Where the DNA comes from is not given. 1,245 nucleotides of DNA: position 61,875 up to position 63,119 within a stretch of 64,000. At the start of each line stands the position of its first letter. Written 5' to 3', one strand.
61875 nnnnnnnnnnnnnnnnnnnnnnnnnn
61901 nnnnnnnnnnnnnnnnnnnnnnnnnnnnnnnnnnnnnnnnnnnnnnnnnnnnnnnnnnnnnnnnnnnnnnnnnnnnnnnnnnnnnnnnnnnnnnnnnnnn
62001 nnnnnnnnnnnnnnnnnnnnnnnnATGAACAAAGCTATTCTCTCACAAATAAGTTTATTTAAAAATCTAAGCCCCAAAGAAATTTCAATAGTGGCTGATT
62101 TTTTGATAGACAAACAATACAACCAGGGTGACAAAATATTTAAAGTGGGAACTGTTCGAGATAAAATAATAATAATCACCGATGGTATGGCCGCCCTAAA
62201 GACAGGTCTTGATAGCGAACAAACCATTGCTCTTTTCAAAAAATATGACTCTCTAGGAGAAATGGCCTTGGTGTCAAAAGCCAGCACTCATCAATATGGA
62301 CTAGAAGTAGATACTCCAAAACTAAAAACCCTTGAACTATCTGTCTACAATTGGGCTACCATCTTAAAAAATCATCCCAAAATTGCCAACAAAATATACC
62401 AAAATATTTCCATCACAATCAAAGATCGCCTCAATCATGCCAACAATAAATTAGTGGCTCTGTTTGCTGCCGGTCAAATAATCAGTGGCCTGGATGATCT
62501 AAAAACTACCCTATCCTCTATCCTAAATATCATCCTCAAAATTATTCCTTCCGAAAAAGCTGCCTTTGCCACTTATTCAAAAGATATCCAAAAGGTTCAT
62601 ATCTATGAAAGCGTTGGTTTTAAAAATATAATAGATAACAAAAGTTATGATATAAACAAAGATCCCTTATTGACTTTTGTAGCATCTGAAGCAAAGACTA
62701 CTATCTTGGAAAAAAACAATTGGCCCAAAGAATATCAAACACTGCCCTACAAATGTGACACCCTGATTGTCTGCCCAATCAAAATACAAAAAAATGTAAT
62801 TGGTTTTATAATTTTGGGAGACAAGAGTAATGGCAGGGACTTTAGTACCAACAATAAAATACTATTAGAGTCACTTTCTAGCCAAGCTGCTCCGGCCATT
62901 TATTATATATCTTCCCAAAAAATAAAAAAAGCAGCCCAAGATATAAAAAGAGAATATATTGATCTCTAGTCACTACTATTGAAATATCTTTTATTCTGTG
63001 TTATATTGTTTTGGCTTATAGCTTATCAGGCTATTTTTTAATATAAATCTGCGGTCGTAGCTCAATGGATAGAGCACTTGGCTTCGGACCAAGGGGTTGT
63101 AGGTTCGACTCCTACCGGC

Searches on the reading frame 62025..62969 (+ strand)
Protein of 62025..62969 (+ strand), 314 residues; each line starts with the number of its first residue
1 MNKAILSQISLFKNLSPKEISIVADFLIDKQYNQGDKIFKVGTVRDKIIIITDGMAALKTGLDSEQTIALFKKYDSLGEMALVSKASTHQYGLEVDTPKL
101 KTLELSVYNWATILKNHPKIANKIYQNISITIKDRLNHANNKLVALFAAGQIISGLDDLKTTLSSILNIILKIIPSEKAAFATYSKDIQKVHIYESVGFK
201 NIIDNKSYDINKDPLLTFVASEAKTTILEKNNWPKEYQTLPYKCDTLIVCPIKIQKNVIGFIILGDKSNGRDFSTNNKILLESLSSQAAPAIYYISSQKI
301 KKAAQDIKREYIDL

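Call 79: find_encoding_contigs(protein=window:62025-62969:+, flank=10000, max_places=4)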
Protein window:62025-62969:+ (314 aa): 12 contigs read that carry it; 4 places shown.
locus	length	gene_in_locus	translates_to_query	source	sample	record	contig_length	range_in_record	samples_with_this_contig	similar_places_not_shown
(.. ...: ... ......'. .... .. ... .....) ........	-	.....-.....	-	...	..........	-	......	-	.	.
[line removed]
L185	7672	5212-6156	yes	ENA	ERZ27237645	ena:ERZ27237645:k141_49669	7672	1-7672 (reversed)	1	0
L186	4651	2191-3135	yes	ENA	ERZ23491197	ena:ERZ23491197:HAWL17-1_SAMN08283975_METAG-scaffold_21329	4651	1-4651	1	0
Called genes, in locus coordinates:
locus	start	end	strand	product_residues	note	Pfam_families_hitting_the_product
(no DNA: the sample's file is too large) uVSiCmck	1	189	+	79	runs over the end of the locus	PF13127:DUF3955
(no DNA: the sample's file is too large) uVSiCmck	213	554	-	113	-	-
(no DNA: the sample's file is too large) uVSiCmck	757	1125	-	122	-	-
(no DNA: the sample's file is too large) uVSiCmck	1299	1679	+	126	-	-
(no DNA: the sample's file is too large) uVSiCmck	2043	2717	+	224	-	-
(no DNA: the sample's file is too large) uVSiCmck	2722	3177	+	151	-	-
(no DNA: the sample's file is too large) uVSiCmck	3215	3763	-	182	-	-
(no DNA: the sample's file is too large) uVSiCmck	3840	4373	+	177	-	-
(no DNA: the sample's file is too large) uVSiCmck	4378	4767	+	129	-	PF12643:MazG-like (weak)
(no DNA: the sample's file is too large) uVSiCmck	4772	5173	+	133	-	PF00383:dCMP_cyt_deam_1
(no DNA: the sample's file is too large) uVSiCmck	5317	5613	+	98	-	-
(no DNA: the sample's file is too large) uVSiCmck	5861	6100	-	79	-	-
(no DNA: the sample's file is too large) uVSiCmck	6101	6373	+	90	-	-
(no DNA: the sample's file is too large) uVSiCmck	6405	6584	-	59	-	-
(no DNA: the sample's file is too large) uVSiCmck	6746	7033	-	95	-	-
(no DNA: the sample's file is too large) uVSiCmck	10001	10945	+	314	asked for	PF00027:cNMP_binding (weak)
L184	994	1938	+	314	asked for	PF00027:cNMP_binding (weak)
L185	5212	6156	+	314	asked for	PF00027:cNMP_binding (weak)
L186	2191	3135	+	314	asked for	PF00027:cNMP_binding (weak)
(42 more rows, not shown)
